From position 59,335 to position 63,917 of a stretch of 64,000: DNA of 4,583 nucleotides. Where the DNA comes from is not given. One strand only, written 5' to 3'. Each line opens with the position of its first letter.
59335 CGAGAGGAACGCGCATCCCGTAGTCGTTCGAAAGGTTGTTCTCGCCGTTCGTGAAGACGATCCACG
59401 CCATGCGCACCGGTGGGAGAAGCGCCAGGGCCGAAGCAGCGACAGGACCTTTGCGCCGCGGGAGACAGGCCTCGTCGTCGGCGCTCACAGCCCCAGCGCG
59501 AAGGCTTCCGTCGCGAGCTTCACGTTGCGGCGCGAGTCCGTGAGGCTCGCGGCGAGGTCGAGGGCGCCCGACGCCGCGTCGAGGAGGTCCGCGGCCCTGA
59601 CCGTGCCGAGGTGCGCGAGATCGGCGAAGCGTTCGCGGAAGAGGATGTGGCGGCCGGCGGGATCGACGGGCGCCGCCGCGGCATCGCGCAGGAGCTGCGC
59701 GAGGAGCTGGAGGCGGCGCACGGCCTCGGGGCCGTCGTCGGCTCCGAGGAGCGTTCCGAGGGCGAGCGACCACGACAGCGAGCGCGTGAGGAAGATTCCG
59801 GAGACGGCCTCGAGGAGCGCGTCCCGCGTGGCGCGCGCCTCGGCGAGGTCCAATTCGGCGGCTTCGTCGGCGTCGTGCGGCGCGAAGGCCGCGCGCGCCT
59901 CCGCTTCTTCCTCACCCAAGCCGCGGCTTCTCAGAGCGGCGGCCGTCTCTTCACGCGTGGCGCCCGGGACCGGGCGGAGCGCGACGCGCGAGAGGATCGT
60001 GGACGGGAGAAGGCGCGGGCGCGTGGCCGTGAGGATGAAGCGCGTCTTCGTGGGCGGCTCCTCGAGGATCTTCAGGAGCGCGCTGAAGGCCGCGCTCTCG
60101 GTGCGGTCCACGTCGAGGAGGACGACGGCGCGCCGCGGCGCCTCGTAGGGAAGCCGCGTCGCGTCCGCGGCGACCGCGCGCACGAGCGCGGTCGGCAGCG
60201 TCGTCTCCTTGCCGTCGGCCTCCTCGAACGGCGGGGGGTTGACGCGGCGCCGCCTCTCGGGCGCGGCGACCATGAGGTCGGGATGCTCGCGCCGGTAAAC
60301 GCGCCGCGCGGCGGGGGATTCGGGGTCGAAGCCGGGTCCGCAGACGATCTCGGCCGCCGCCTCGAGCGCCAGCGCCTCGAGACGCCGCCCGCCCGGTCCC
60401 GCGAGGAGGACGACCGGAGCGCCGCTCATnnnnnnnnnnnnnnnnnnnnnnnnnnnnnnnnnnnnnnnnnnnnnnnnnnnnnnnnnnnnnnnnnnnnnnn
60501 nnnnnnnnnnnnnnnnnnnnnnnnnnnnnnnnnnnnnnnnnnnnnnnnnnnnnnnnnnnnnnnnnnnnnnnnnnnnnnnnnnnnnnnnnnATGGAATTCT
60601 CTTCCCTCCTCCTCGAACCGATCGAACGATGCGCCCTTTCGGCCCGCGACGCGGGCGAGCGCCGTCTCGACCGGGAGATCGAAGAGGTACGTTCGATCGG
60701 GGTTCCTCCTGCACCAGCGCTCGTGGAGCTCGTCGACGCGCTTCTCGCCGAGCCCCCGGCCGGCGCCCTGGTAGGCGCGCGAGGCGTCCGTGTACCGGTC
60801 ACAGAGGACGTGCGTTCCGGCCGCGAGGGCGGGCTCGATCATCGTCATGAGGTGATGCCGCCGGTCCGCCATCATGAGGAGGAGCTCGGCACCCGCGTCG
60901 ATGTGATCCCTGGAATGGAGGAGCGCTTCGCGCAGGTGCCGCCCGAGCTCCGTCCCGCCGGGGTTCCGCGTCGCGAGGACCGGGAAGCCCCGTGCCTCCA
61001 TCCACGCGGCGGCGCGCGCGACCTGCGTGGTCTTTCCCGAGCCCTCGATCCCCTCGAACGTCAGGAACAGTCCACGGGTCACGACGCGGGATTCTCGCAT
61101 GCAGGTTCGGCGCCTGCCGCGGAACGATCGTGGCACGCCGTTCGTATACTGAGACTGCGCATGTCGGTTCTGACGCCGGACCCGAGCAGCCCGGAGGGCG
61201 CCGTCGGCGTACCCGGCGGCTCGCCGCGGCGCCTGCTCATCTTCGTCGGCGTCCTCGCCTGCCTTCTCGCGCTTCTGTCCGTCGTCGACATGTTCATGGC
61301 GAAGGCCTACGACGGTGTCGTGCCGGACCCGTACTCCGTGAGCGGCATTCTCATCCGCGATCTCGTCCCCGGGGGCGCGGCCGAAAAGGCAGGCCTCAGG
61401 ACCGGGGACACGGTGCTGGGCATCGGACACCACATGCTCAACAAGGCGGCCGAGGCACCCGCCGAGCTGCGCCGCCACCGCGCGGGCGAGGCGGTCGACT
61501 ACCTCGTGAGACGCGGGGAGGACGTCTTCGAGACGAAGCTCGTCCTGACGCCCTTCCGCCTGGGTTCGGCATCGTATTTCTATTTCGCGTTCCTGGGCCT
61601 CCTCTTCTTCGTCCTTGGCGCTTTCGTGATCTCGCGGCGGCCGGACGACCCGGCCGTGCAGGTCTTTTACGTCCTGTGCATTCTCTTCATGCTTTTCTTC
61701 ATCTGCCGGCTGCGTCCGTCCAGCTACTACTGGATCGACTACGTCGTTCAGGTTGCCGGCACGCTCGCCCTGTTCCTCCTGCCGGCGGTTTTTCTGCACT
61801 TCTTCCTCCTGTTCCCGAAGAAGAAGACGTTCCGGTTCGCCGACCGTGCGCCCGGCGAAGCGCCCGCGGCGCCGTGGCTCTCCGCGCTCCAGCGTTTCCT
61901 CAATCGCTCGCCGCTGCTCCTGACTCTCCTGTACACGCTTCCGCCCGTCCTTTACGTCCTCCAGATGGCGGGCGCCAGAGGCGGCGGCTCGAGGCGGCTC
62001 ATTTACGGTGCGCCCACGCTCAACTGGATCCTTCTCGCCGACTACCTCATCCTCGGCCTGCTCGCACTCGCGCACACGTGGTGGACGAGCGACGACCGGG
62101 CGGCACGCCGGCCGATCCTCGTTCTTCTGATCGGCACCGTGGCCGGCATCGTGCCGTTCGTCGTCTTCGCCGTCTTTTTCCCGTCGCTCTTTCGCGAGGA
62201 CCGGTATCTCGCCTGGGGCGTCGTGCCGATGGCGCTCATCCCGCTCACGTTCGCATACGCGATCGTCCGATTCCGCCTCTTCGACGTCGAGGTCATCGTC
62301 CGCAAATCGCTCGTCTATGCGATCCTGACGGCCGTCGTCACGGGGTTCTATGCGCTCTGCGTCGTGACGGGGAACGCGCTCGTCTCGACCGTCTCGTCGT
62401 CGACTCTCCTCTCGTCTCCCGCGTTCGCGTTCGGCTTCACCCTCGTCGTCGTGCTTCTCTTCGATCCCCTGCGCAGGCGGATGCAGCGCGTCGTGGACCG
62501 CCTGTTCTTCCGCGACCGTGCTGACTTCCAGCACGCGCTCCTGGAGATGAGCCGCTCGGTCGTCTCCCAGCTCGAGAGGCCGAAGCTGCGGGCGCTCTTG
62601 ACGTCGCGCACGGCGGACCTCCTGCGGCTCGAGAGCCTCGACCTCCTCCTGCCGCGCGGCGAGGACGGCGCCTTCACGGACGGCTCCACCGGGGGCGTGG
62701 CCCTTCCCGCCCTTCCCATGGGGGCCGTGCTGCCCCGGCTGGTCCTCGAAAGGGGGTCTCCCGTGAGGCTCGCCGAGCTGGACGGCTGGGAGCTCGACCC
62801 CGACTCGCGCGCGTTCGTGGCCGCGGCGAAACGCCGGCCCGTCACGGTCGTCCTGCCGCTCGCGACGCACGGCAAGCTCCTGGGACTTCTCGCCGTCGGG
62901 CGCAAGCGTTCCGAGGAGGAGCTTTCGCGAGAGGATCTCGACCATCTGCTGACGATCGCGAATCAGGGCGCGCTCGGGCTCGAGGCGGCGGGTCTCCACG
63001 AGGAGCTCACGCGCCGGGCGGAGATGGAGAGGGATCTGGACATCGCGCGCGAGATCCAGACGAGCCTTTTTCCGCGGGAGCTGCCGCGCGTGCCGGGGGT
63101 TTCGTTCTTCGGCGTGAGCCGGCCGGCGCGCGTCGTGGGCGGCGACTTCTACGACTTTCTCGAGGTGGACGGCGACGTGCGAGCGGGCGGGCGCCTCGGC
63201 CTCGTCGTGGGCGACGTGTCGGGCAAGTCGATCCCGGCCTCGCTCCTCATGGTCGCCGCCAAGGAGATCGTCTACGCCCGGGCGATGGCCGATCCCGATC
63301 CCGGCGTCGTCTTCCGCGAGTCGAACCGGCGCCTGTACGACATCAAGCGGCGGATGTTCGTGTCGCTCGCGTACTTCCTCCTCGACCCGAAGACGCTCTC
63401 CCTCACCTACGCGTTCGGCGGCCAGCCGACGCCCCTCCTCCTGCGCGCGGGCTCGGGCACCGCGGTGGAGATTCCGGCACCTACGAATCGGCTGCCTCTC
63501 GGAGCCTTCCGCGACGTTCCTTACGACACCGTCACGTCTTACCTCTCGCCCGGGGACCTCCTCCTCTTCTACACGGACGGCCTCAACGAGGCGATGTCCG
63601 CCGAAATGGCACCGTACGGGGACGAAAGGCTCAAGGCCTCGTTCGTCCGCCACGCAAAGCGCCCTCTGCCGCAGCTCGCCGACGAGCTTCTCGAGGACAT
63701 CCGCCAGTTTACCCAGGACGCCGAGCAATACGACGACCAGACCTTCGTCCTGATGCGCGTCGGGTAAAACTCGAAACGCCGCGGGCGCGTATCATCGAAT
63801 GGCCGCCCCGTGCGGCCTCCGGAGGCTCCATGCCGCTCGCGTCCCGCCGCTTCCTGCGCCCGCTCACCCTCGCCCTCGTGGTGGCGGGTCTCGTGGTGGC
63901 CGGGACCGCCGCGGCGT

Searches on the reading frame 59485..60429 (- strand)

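Call 10: search_protein_families(library=pfam, proteins=[window:59485-60429:-], max_evalue=0.01)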
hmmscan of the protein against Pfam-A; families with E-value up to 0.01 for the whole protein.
window:59485-60429:- (314 aa): 1 family
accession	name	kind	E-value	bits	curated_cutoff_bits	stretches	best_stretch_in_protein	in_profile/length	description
PF13177.12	DNA_pol3_delta2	-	2.3e-18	67.2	27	1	6-150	21-153/161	DNA polymerase III, delta subunit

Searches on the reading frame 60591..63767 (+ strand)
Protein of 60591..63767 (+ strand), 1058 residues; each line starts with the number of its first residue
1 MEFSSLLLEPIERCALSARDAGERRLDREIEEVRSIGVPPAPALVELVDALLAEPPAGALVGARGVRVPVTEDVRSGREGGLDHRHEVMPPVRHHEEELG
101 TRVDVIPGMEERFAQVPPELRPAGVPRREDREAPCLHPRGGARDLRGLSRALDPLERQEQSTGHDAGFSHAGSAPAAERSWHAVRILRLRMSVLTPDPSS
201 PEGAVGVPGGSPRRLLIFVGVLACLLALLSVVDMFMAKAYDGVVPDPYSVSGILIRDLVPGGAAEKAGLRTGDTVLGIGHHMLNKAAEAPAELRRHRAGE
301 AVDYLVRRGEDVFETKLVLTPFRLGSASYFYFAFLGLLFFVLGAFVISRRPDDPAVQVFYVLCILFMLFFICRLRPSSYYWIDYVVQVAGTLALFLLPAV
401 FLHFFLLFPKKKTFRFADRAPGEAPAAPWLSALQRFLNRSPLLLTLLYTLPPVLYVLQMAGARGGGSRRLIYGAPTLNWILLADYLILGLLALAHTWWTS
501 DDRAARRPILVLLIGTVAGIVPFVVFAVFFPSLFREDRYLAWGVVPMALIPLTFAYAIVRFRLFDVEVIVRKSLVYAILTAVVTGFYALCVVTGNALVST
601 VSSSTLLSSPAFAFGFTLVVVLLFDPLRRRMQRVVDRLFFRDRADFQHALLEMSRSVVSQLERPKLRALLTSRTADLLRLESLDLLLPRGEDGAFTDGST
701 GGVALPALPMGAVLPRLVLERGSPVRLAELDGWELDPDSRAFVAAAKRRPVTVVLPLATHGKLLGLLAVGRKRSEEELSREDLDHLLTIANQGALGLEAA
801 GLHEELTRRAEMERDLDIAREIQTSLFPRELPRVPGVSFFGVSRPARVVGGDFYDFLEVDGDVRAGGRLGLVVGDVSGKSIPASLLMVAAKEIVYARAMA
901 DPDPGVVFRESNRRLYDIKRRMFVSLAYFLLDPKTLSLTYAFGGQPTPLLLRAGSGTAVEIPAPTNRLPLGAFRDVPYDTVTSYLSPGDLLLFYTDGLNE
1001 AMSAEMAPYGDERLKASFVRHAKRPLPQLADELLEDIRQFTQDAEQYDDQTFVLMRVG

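Call 10: search_protein_families(library=pfam, proteins=[window:60591-63767:+], max_evalue=0.01)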
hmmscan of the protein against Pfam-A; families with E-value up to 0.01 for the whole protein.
window:60591-63767:+ (1058 aa): 6 families
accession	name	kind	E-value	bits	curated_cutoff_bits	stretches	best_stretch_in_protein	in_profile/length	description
PF07228.17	SpoIIE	-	2.6e-43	148.7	25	1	866-1057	2-191/192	Stage II sporulation protein E (SpoIIE)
PF00595.29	PDZ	-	5e-05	24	23.2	1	249-300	20-74/81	PDZ domain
PF13180.12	PDZ_2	-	5.3e-05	23.9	27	1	252-314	13-75/80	PDZ domain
PF01590.32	GAF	-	0.00023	22.2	22.4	1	711-795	56-131/133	GAF domain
PF17820.7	PDZ_6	-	0.00049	20.2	27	1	255-285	2-32/54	PDZ domain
PF13185.12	GAF_2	-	0.00065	20.4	28.6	1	715-798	57-136/136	GAF domain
